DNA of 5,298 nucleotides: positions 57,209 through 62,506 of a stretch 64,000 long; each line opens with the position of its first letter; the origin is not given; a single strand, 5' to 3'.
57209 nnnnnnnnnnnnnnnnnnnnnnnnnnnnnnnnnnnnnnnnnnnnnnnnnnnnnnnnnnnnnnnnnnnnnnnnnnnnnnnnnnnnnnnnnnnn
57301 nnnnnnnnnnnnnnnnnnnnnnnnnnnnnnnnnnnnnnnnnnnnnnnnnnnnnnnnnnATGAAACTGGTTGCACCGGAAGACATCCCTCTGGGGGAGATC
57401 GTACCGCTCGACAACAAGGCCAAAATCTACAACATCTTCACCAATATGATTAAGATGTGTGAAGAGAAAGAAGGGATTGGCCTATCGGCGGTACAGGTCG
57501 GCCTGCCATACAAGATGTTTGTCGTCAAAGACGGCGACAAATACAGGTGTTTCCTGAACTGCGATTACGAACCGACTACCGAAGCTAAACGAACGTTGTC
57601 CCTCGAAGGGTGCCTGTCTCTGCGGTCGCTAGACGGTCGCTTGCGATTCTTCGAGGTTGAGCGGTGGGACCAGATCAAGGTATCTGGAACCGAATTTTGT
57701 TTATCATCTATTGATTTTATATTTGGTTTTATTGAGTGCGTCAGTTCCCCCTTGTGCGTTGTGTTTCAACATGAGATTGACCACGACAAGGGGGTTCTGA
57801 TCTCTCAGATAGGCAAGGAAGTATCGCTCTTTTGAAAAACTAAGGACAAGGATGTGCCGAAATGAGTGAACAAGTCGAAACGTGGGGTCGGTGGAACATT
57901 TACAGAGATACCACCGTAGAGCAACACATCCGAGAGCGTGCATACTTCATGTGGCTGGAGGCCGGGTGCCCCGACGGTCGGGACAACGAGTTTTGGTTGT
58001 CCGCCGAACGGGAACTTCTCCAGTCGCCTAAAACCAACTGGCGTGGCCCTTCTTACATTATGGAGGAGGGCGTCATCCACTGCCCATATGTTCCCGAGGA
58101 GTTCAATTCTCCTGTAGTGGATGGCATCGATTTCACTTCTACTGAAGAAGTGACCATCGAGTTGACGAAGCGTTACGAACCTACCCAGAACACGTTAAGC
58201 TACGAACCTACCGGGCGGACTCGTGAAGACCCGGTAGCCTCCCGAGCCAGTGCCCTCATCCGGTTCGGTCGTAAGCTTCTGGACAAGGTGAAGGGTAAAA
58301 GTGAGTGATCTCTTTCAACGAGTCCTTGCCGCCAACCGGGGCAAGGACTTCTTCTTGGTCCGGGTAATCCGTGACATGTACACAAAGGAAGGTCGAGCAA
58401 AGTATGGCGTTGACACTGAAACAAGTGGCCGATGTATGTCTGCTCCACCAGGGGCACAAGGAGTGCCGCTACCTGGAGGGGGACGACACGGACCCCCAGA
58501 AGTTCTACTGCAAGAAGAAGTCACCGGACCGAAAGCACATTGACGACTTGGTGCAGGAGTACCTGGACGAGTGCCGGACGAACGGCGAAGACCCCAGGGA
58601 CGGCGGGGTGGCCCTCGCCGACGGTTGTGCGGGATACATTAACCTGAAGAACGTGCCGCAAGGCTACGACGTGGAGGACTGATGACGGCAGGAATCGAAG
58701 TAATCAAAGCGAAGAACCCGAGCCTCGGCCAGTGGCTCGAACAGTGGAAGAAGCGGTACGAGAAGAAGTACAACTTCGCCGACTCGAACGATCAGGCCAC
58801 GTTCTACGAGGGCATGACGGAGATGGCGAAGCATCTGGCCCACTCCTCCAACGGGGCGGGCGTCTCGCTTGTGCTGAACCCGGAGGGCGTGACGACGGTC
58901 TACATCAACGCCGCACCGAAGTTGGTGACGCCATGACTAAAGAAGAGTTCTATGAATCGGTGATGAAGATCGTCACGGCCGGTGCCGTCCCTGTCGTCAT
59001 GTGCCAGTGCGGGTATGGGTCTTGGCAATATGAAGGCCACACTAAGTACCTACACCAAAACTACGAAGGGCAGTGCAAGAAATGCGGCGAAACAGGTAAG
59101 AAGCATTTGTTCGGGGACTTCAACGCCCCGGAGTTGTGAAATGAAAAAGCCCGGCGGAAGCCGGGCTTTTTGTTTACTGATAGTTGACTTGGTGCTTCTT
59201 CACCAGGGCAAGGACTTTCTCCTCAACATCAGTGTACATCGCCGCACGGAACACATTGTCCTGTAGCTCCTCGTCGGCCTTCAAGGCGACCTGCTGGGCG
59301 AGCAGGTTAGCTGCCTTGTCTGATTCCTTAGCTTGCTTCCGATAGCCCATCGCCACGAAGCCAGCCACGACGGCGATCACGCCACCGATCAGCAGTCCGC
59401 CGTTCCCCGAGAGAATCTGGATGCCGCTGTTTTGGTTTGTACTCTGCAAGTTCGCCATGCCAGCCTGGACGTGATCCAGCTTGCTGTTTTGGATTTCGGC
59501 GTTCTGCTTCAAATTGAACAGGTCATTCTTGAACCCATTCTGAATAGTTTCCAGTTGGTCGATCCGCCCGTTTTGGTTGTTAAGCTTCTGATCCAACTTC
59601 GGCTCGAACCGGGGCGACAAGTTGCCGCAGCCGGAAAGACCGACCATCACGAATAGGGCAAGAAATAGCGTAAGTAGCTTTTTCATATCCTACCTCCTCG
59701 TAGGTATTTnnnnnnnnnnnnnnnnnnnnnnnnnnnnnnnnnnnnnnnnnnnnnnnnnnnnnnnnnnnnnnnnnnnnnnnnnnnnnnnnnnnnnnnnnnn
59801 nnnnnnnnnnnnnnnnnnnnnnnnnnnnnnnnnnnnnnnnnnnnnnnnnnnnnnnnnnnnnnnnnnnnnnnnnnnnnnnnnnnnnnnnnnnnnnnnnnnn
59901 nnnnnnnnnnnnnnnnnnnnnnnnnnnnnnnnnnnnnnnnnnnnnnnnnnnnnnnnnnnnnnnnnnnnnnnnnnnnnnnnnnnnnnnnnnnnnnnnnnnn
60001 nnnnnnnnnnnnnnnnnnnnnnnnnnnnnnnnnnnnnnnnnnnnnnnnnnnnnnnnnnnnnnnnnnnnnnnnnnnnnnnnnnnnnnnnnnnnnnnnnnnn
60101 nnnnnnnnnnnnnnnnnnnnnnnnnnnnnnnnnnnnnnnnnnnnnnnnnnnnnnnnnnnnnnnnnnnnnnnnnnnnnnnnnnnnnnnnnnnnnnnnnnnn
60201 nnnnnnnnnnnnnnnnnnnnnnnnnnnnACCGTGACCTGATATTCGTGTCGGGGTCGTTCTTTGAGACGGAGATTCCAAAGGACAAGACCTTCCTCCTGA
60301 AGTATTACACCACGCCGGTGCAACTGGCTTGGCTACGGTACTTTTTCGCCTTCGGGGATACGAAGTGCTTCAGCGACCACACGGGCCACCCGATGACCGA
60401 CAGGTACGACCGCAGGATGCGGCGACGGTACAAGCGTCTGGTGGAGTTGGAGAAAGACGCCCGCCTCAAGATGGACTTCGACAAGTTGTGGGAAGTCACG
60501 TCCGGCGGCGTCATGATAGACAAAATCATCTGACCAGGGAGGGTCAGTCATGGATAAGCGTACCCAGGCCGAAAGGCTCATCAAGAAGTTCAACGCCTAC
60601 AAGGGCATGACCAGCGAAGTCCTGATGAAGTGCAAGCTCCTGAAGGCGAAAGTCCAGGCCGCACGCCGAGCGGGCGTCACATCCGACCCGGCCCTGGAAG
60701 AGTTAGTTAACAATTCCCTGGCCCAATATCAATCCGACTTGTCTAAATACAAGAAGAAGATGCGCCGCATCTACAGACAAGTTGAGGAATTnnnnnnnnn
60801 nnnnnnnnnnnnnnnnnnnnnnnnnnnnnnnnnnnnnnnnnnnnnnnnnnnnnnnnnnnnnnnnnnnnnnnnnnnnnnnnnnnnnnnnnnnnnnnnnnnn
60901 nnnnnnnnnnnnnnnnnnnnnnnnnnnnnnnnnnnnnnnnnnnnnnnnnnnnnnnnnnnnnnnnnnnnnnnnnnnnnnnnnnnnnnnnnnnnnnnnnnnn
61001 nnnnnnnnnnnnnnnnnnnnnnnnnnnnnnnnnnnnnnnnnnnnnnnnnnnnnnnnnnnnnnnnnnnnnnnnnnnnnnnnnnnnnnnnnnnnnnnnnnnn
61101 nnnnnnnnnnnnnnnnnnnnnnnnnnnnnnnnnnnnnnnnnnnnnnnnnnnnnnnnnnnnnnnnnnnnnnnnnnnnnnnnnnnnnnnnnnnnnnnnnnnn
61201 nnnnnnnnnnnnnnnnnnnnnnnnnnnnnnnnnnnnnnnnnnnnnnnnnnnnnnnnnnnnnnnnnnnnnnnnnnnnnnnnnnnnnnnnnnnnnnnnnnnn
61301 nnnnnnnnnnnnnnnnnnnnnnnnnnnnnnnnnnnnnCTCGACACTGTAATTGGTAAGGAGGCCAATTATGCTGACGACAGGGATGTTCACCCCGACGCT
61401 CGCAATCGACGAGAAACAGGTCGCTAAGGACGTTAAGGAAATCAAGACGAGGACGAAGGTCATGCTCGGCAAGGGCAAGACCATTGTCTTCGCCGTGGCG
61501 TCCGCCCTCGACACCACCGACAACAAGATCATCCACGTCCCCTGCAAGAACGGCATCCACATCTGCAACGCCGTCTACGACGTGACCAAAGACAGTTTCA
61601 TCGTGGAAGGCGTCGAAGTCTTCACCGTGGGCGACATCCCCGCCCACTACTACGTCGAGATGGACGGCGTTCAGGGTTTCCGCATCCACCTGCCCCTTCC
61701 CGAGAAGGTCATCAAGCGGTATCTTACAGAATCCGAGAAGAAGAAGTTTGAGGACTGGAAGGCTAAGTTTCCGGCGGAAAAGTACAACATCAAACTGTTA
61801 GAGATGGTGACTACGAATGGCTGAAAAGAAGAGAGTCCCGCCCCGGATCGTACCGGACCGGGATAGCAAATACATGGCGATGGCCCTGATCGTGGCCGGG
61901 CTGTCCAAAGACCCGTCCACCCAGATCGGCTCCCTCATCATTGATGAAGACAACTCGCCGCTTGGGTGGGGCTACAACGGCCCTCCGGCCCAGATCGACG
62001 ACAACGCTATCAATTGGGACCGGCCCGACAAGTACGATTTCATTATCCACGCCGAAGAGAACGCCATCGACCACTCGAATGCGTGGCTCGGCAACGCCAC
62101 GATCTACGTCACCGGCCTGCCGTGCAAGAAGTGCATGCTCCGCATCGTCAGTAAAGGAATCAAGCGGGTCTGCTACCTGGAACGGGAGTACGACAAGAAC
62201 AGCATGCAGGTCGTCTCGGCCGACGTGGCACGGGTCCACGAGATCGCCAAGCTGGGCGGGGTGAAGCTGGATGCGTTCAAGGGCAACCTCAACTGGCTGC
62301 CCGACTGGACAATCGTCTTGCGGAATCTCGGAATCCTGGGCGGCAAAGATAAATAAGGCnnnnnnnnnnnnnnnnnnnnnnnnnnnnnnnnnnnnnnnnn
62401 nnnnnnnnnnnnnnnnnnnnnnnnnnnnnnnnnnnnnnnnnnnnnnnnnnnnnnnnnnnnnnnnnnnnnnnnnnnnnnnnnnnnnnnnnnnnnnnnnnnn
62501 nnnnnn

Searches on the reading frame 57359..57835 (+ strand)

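Call 25: search_protein_families(library=pfam, proteins=[window:57359-57835:+], max_evalue=0.01)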
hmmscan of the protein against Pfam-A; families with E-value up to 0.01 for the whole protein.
window:57359-57835:+ (158 aa): 1 family
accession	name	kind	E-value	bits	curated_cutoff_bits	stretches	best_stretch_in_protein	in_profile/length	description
PF01327.26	Pep_deformylase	-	9.5e-18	64.7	22.8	1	20-149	24-147/156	Polypeptide deformylase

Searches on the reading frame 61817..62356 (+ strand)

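Call 47: search_protein_families(library=pfam, proteins=[window:61817-62356:+], max_evalue=0.001)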
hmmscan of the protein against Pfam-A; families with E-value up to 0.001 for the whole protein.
window:61817-62356:+ (179 aa): 2 families
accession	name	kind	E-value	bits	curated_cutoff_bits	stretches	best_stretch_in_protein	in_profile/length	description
PF00383.29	dCMP_cyt_deam_1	-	1.2e-15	57.7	25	1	15-121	3-101/102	Cytidine and deoxycytidylate deaminase zinc-binding region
PF14437.12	MafB19-deam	-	3e-09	37.3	27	1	30-126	18-105/142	MafB19-like deaminase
